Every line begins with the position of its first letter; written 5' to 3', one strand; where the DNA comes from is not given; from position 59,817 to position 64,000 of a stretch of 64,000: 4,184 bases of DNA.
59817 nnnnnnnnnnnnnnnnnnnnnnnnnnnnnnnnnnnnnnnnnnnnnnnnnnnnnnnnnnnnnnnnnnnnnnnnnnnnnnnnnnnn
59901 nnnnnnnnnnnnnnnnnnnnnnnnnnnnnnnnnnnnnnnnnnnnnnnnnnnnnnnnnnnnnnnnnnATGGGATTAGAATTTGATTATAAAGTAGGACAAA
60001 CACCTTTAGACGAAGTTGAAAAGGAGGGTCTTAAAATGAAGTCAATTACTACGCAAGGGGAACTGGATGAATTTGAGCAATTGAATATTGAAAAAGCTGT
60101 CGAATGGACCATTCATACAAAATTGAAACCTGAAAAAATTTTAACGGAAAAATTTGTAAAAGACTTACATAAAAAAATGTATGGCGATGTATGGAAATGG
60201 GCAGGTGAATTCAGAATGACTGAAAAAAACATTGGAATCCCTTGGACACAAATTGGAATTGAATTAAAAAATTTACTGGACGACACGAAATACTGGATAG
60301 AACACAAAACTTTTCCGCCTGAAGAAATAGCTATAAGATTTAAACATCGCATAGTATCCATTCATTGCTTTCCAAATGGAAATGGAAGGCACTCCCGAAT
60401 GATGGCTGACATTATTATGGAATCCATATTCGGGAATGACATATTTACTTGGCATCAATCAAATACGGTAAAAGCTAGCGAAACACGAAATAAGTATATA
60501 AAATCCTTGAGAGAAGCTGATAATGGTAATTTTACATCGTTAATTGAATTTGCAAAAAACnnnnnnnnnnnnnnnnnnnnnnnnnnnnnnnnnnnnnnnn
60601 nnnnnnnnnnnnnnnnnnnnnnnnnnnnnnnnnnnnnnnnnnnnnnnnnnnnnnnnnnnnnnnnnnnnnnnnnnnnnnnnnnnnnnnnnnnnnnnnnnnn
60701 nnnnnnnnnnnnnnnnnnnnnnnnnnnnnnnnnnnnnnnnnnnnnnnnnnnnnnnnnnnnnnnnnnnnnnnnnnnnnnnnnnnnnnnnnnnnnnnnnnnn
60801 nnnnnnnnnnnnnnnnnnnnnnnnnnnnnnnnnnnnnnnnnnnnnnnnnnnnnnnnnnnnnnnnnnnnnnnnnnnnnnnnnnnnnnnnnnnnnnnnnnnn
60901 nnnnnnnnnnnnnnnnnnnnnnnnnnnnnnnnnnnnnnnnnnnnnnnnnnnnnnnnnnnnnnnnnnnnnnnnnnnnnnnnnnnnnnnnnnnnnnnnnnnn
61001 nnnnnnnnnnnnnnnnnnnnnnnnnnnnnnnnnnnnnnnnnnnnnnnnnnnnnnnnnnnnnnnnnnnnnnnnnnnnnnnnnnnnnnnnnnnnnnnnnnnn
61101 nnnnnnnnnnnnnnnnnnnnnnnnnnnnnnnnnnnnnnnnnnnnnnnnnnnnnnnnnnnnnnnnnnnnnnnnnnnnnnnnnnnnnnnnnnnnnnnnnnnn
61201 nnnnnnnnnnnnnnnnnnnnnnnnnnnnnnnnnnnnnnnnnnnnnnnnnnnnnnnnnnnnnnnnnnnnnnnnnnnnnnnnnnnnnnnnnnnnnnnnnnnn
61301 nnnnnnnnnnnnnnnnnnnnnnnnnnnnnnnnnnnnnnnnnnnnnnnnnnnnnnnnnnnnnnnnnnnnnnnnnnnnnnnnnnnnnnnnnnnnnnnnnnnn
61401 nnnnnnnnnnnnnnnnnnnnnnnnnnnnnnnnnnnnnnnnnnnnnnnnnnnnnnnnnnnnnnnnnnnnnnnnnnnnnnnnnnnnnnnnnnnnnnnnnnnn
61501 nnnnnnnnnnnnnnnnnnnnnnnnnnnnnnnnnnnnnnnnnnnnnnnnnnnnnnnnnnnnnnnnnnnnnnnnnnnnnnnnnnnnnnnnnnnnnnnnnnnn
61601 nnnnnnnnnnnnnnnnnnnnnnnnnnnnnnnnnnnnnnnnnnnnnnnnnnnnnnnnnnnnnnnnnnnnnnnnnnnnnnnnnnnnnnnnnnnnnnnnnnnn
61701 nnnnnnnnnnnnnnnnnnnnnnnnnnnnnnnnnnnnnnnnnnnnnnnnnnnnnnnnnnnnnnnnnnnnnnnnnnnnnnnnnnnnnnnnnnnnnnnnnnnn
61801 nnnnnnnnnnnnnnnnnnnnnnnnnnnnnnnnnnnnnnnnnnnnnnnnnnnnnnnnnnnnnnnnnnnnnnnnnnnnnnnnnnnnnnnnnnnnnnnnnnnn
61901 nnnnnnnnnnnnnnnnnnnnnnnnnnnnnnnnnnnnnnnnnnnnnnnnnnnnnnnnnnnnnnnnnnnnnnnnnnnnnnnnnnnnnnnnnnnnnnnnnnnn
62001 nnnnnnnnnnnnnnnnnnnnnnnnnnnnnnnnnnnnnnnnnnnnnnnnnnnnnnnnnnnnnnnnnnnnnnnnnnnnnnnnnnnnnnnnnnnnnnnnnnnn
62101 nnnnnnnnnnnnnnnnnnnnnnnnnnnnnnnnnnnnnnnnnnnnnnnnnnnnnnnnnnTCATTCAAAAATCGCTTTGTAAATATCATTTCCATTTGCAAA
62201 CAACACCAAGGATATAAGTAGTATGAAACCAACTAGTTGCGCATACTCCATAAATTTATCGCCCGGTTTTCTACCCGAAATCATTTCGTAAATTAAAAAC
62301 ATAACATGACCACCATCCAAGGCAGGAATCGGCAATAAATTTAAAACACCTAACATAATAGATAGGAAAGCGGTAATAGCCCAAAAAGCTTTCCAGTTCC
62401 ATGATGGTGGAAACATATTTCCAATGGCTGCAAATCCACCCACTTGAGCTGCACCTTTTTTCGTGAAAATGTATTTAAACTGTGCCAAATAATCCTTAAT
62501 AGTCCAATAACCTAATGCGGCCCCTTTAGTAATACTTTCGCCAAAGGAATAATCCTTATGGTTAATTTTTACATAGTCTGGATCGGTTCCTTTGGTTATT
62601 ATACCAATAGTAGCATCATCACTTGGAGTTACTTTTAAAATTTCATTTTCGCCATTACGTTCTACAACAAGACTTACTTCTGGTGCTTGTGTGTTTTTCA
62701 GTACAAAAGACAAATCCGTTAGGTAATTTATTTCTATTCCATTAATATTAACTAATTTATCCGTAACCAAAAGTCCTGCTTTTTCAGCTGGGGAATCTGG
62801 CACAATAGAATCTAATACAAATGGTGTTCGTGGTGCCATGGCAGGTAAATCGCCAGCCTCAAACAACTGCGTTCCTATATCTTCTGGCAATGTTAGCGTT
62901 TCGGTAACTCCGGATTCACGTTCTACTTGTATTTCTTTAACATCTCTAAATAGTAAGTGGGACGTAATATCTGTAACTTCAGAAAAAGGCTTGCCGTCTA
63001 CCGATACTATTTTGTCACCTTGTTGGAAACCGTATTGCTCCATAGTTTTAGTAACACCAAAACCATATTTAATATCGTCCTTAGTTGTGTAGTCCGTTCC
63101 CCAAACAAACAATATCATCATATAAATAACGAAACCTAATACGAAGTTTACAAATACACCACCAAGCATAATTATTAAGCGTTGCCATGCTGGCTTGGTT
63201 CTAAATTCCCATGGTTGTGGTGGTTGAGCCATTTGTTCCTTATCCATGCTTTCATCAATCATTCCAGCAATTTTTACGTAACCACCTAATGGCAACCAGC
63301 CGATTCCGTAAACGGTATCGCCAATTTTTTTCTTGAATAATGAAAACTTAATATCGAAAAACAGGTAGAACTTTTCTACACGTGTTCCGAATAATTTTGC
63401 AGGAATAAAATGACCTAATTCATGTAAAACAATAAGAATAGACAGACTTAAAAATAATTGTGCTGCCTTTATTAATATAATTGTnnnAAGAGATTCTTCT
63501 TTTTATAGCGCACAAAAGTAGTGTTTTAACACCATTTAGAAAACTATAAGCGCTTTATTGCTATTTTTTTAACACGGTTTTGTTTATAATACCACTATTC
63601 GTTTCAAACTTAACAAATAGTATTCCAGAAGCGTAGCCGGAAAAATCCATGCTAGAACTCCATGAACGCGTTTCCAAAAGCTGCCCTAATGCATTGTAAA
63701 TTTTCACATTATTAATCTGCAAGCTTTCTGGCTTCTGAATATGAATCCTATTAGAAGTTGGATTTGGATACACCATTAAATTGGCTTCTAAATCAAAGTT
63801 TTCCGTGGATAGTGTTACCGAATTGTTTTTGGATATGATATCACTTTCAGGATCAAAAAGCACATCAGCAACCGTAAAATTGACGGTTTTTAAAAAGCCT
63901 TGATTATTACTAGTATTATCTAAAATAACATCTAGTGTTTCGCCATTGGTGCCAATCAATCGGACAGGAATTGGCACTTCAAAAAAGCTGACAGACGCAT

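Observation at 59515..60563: XRE-HTH + Fic two-gene module with a variant Fic motif (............) and a 10-nt coding overlap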

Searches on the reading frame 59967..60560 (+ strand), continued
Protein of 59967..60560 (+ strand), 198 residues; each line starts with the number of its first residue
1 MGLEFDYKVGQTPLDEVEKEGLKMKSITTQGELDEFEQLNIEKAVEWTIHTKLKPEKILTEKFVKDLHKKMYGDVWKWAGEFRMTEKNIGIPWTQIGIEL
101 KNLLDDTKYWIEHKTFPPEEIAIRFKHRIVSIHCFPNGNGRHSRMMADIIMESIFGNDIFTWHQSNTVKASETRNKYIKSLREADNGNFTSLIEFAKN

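Call 72: find_encoding_contigs(protein=P0004, flank=6000, max_places=3)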
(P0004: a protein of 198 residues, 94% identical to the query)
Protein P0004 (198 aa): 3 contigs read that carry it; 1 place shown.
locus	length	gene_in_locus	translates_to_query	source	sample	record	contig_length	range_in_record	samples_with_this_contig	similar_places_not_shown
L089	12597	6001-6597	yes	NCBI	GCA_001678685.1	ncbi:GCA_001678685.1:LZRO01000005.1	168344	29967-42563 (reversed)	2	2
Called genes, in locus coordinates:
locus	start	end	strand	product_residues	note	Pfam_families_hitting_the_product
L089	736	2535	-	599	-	-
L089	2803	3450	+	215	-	PF01636:APH (weak)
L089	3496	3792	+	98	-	-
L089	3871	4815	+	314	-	PF13650:Asp_protease_2, PF13975:gag-asp_proteas (weak)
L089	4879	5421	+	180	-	-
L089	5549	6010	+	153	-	PF01381:HTH_3 (weak)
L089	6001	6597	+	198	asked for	PF02661:Fic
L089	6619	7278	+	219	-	-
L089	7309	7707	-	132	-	PF00571:CBS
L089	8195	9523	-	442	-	PF02163:Peptidase_M50, PF14685:PDZ_Tricorn (faint), PF00595:PDZ (weak), PF13180:PDZ_2 (weak), PF17820:PDZ_6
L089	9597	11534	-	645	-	PF17900:Peptidase_M1_N, PF01433:Peptidase_M1, PF18962:Por_Secre_tail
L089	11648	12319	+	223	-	PF02630:SCO1-SenC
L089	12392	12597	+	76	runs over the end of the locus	PF04023:FeoA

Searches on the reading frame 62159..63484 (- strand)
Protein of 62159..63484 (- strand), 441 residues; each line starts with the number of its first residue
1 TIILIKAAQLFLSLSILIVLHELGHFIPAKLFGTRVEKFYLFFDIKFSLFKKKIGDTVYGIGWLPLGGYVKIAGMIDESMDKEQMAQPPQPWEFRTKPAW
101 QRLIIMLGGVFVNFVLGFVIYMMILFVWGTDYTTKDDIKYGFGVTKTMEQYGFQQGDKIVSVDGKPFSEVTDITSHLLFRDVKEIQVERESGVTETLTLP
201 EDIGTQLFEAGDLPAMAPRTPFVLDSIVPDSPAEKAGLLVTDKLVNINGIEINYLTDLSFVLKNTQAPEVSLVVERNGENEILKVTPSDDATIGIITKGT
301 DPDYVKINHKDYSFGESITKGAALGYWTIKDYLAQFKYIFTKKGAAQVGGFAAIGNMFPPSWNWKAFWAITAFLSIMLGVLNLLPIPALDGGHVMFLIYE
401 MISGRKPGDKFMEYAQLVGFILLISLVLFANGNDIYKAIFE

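Call 13: search_protein_families(library=pfam, proteins=[window:62159-63484:-], max_evalue=0.001)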
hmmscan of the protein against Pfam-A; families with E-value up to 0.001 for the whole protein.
window:62159-63484:- (441 aa): 6 families
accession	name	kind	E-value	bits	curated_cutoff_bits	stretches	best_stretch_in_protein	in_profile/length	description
PF02163.28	Peptidase_M50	-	5.7e-50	170.1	27.2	1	11-425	3-220/221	Peptidase family M50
PF17820.7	PDZ_6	-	3.2e-15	56.1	27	1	226-276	4-54/54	PDZ domain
PF13180.12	PDZ_2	-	9.8e-13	48.6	27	1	225-285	17-78/80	PDZ domain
PF00595.29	PDZ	-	1.3e-10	41.9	23.2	1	203-274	12-80/81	PDZ domain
PF14685.13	PDZ_Tricorn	-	1.8e-06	28.3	25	0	148-189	33-76/88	Tricorn protease PDZ domain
PF21558.3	Pept_S41_N_bact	-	7.3e-05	23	27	0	144-172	11-39/87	Bacteroidetes, Peptidase, S41 family, N-terminal domain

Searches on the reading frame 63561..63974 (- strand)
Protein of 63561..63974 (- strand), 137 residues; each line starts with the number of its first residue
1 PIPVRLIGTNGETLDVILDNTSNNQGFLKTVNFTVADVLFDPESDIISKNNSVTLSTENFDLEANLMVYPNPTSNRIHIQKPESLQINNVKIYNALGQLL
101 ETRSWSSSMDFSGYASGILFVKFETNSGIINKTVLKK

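Call 13: search_protein_families(library=pfam, proteins=[window:63561-63974:-], max_evalue=0.001)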
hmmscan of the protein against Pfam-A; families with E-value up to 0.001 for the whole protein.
window:63561-63974:- (137 aa): 1 family
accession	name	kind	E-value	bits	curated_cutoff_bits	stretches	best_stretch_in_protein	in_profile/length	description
PF18962.6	Por_Secre_tail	-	4.8e-11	43.2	27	1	68-133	1-73/75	Secretion system C-terminal sorting domain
